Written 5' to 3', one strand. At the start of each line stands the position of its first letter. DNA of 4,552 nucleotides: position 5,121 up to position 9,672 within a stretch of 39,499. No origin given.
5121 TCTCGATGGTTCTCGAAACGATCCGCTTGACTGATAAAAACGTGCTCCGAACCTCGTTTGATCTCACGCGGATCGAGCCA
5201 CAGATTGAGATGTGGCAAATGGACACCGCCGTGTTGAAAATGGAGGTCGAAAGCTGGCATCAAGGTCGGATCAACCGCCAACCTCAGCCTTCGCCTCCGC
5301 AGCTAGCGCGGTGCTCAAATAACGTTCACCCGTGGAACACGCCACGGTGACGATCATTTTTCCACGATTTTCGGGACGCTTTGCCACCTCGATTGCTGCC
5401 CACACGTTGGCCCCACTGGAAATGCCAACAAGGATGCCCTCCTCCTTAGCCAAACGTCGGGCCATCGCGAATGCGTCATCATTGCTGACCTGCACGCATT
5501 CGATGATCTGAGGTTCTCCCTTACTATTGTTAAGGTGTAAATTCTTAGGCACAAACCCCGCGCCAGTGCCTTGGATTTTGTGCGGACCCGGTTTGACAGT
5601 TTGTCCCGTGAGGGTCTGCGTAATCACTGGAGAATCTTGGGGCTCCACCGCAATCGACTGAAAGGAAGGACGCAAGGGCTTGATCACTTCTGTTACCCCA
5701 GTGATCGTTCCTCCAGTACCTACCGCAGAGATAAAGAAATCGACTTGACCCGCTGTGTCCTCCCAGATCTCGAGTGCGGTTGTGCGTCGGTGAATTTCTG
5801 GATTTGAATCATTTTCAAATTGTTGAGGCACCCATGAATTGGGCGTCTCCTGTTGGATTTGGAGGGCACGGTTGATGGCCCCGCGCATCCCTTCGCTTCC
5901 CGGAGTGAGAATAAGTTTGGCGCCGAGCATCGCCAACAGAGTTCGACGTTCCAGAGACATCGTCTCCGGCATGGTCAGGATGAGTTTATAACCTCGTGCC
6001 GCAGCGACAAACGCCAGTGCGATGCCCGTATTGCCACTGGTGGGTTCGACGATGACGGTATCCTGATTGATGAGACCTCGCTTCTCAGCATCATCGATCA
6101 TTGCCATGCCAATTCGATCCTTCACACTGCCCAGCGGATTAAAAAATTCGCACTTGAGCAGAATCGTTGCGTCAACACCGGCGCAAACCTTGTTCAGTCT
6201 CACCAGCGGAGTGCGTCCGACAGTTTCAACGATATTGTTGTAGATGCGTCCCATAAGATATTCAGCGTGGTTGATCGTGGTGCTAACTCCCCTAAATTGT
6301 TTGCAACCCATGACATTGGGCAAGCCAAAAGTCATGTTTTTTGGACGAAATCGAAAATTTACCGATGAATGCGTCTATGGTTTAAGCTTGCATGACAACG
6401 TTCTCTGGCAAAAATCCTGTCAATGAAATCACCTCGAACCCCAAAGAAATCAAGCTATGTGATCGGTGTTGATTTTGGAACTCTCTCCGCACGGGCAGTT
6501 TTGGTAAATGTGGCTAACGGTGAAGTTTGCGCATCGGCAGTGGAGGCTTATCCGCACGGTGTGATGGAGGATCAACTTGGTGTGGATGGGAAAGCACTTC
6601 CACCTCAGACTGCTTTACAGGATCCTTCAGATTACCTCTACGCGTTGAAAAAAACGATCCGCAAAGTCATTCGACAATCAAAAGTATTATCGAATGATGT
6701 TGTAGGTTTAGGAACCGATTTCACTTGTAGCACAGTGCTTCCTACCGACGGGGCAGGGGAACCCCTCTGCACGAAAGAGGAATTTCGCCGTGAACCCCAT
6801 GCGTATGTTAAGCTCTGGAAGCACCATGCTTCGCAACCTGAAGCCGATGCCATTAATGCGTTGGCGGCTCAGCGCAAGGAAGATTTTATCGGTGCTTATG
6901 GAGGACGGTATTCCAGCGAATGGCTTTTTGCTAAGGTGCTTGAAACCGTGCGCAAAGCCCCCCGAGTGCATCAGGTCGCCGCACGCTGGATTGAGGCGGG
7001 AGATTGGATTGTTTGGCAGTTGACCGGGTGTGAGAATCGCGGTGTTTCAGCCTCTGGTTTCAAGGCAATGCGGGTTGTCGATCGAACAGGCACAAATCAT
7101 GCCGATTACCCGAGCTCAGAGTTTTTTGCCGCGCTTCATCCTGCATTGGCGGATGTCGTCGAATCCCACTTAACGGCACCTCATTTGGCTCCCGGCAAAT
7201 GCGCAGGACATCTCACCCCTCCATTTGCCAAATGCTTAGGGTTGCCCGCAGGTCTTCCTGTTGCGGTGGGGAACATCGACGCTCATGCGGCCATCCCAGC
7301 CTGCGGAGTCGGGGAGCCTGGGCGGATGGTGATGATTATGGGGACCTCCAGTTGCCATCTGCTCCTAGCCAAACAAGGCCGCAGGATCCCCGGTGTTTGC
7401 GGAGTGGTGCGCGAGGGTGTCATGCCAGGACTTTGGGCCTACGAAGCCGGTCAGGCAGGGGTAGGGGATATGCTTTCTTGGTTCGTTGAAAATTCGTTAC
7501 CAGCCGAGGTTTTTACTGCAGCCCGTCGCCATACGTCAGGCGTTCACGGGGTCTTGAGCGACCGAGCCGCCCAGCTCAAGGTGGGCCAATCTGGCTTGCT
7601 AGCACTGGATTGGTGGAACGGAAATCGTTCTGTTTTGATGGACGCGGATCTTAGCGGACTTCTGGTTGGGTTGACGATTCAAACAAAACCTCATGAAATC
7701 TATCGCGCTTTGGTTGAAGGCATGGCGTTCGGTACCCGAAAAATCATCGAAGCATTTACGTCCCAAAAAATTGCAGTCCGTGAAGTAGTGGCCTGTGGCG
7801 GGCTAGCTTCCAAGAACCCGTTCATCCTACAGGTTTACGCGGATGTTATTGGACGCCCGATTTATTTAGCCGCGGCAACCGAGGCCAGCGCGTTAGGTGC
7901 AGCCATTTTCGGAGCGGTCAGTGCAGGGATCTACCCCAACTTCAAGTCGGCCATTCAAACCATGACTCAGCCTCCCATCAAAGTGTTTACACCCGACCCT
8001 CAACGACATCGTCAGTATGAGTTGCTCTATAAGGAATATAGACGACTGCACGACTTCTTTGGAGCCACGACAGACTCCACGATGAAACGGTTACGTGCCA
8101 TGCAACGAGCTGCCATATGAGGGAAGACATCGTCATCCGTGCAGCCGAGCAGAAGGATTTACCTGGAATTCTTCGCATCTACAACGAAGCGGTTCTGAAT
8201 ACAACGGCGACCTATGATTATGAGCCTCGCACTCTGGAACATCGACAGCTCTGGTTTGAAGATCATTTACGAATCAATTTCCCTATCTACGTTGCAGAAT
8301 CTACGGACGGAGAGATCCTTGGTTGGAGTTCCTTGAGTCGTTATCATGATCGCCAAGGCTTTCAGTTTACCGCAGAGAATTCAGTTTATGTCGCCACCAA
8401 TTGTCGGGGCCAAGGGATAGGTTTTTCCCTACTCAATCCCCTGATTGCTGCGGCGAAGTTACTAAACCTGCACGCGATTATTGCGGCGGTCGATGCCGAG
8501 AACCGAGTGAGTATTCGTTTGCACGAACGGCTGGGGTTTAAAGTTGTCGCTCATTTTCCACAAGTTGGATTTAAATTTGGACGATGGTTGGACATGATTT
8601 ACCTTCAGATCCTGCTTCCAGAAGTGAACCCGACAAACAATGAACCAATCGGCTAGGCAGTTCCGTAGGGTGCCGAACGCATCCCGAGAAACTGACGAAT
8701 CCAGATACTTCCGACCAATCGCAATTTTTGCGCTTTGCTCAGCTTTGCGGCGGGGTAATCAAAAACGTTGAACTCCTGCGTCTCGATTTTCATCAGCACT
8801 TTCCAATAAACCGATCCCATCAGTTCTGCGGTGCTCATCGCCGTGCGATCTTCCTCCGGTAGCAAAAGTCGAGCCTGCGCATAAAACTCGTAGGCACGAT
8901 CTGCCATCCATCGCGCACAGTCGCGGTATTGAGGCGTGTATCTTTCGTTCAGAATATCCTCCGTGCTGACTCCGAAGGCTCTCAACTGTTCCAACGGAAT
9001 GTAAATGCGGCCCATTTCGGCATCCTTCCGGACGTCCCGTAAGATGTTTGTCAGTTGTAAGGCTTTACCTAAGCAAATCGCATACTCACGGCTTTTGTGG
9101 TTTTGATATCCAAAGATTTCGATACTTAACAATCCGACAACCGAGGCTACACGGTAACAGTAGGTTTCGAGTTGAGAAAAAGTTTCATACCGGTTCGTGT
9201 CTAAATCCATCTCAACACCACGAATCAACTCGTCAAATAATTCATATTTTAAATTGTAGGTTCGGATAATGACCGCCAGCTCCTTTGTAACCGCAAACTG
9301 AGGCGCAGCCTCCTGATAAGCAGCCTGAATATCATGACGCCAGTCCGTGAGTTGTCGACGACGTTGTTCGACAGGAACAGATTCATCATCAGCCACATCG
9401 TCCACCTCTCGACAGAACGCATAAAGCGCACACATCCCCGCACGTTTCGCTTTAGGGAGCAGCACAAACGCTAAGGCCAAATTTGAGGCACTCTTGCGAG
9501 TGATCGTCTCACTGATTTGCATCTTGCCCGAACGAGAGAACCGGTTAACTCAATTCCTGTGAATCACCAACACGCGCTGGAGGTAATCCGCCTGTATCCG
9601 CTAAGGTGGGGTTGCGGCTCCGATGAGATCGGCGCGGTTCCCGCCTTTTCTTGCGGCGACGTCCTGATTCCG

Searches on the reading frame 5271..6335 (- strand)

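Call 21: search_protein_families(library=pfam, proteins=[window:5271-6335:-], max_evalue=0.001)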
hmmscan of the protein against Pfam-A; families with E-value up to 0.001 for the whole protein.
window:5271-6335:- (354 aa): 1 family
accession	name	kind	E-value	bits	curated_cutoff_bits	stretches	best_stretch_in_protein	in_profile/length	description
PF00291.31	PALP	-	6.4e-71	239.5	35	1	38-333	4-294/295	Pyridoxal-phosphate dependent enzyme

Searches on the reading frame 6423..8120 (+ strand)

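Call 21: search_protein_families(library=pfam, proteins=[window:6423-8120:+], max_evalue=0.001)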
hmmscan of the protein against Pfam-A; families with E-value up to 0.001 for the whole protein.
window:6423-8120:+ (565 aa): 2 families
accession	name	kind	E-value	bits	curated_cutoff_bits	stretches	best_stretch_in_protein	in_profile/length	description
PF02782.22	FGGY_C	-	3.1e-42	145.1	27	1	303-500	2-197/198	FGGY family of carbohydrate kinases, C-terminal domain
PF00370.27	FGGY_N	-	1.3e-10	41.7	28.8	1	12-290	1-242/245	FGGY family of carbohydrate kinases, N-terminal domain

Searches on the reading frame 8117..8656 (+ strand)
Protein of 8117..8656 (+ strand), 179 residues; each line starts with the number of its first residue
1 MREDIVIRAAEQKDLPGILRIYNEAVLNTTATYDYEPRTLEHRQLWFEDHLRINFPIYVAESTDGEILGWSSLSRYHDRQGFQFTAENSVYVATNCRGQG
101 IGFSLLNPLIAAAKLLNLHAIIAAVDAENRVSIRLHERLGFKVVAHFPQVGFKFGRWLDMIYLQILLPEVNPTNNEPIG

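Call 21: search_protein_families(library=pfam, proteins=[window:8117-8656:+], max_evalue=0.001)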
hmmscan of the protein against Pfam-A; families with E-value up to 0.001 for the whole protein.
window:8117-8656:+ (179 aa): 6 families
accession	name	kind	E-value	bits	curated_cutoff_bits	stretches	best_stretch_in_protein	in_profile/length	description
PF13420.13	Acetyltransf_4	-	1.1e-19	71.4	24.3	1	7-161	1-154/155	Acetyltransferase (GNAT) domain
PF00583.31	Acetyltransf_1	-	4.9e-17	62.7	20.7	1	31-141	9-116/116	Acetyltransferase (GNAT) family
PF13302.13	Acetyltransf_3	-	7.5e-15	56.3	25.4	1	5-142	2-138/138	Acetyltransferase (GNAT) domain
PF13508.13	Acetyltransf_7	-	1e-09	39.1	27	1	57-143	5-84/84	Acetyltransferase (GNAT) domain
PF13673.13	Acetyltransf_10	-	2.9e-05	24.5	23.6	1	88-145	55-111/128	Acetyltransferase (GNAT) domain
PF08445.16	FR47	-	0.00028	21.3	22.1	1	89-144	26-80/86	FR47-like protein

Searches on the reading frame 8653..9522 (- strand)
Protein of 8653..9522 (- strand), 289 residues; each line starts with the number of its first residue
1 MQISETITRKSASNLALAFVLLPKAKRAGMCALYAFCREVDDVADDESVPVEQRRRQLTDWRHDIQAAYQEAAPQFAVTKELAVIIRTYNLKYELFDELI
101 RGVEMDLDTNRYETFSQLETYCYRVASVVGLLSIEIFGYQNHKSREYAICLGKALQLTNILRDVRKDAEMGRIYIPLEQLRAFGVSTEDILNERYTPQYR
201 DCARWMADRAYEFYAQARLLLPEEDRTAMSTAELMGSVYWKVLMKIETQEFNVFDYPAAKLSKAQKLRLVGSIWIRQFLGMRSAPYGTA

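Call 21: search_protein_families(library=pfam, proteins=[window:8653-9522:-], max_evalue=0.001)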
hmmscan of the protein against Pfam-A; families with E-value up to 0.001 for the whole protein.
window:8653-9522:- (289 aa): 1 family
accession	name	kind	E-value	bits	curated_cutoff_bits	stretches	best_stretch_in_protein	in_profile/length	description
PF00494.24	SQS_PSY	-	2.5e-74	250.8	26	1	9-264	2-262/263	Squalene/phytoene synthase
